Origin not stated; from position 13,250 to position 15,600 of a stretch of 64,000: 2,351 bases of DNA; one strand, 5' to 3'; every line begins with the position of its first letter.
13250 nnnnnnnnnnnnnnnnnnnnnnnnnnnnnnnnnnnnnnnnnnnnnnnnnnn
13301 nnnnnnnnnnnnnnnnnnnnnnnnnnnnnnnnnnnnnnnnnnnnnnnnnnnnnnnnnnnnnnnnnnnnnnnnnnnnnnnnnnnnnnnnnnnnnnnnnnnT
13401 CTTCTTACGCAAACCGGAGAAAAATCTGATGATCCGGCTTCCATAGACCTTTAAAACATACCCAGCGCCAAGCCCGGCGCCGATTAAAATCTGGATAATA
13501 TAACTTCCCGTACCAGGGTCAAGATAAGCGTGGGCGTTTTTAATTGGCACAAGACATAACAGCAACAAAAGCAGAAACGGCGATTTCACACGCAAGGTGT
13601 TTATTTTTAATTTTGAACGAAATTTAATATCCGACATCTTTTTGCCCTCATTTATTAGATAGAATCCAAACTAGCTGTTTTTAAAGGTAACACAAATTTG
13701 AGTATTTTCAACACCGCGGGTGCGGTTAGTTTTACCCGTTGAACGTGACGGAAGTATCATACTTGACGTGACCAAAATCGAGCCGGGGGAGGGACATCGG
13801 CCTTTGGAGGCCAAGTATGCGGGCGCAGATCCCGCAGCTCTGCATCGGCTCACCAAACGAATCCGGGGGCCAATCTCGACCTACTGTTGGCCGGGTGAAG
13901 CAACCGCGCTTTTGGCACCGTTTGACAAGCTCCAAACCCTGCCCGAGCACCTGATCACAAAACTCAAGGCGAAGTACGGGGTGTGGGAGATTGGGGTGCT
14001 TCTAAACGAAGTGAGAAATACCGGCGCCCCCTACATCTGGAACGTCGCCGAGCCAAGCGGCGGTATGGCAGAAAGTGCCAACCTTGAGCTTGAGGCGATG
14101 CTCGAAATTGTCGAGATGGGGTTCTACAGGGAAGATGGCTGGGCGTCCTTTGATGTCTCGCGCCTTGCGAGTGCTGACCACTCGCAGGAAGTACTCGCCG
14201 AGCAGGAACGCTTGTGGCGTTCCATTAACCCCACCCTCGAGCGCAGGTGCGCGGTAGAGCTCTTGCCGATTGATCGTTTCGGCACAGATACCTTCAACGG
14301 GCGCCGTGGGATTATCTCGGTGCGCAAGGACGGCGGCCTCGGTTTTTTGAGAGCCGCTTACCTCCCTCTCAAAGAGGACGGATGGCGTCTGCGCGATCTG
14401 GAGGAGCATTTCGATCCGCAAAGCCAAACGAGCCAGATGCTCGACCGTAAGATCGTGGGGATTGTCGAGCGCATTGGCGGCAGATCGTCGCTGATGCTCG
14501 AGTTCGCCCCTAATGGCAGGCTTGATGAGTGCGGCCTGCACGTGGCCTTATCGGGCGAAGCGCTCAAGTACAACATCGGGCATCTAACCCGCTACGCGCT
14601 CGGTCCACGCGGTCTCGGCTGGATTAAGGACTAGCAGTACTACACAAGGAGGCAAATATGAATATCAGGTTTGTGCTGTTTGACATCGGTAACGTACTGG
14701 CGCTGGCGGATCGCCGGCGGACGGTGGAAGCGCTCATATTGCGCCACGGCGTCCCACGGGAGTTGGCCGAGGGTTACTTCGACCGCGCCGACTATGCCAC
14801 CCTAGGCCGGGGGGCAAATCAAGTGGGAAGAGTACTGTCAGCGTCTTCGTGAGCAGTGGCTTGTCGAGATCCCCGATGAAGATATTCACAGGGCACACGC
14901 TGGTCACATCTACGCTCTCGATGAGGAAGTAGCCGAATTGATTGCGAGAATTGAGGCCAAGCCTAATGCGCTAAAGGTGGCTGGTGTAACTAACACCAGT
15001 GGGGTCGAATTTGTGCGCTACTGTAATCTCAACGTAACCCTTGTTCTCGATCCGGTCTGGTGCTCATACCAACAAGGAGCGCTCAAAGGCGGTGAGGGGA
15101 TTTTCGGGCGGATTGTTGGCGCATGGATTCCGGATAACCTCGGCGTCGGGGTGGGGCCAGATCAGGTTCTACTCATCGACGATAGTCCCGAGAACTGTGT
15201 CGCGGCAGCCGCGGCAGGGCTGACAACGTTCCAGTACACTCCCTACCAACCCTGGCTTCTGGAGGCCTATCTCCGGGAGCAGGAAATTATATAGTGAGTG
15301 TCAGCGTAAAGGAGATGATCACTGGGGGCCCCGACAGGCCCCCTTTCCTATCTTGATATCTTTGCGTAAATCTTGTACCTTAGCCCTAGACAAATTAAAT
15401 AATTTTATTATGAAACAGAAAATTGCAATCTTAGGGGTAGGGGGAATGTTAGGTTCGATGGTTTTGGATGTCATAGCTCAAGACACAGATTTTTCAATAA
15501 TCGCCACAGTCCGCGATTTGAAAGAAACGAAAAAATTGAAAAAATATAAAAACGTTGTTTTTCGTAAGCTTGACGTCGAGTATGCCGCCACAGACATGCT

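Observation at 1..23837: Methylation-heavy surface-glycan locus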

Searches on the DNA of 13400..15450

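Call 91: search_rna_families(source=window, start=13400, end=15450, threshold=evalue, max_evalue=1)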
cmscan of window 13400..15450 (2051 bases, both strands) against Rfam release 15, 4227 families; matches with E-value up to 1: 0.
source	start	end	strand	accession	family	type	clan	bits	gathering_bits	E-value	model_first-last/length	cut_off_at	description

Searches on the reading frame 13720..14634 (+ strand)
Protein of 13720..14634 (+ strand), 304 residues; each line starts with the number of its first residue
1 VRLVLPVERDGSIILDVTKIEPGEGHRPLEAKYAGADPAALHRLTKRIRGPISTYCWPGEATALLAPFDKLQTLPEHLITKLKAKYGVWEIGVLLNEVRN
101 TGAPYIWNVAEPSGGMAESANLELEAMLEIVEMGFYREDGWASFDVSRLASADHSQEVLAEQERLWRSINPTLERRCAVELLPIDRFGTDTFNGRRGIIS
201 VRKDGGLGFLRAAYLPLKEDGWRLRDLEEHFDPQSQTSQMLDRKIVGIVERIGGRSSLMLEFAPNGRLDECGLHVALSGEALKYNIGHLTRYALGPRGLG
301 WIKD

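Call 6: search_protein_families(library=pfam, proteins=[window:13720-14634:+], max_evalue=0.01)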
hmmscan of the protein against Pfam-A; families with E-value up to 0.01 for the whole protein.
window:13720-14634:+ (304 aa): 0 families

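Call 12: search_protein_families(library=ncbifam, proteins=[window:13720-14634:+], max_evalue=0.001)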
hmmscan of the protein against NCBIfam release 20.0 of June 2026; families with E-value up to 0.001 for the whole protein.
window:13720-14634:+ (304 aa): 0 families

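Call 42: search_dna_similar(query=window:13804-14634:+, collection=plasmids, mode=protein, max_evalue=0.001, max_rows=10)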
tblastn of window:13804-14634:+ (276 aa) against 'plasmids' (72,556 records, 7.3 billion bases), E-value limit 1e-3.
No match.

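Call 77: find_related_loci(query=A5, collection=metagenome_contigs, flank=6000)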
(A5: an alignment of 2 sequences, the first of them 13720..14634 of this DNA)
Query A5 (304 aa) in metagenome_contigs; peptide patterns used: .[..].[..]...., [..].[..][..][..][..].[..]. (x = any residue, [..] = any of these).
164 stretches matched a pattern; 3 encode a relative of the query (tblastn E <= 1e-3); 3 distinct loci.
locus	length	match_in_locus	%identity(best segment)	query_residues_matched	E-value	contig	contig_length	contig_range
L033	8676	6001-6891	85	7-303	2e-171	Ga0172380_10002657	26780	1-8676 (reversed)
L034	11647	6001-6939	42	7-304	3e-58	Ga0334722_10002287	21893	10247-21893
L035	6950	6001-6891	33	9-302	3e-32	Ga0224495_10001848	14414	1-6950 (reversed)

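Call 93: search_protein_families(library=pfam, proteins=[L033:6921-7559:+, L033:5887-6894:+], max_evalue=0.5)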
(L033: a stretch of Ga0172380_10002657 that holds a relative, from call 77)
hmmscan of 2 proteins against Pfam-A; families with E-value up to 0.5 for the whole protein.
L033:6921-7559:+ (212 aa): 3 families
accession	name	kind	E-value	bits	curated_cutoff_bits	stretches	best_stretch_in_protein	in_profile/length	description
PF00702.32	Hydrolase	-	1.1e-06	29.6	26.4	1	4-187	2-191/191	haloacid dehalogenase-like hydrolase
PF03824.22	NicO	-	0.13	12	27.7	1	74-112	11-50/287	High-affinity nickel-transport protein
PF13419.12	HAD_2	-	0.17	12.4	23.8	1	84-191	77-176/178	Haloacid dehalogenase-like hydrolase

L033:5887-6894:+ (336 aa): 1 family
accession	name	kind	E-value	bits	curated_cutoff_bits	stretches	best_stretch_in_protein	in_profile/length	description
PF08621.15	RPAP1_N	-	0.17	12.1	25.3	0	188-205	17-34/46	RPAP1-like, N-terminal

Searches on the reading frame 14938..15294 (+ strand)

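Call 6: search_protein_families(library=pfam, proteins=[window:14938-15294:+], max_evalue=0.01)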
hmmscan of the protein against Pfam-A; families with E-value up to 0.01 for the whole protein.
window:14938-15294:+ (118 aa): 0 families

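Call 12: search_protein_families(library=ncbifam, proteins=[window:14938-15294:+], max_evalue=0.001)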
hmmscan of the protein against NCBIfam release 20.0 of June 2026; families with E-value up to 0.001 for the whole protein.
window:14938-15294:+ (118 aa): 1 family
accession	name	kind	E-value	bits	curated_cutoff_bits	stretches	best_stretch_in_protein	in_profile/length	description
TIGR01509.1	HAD-SF-IA-v3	subfamily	0.00044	20.5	29.4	1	71-99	125-153/154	HAD-IA family hydrolase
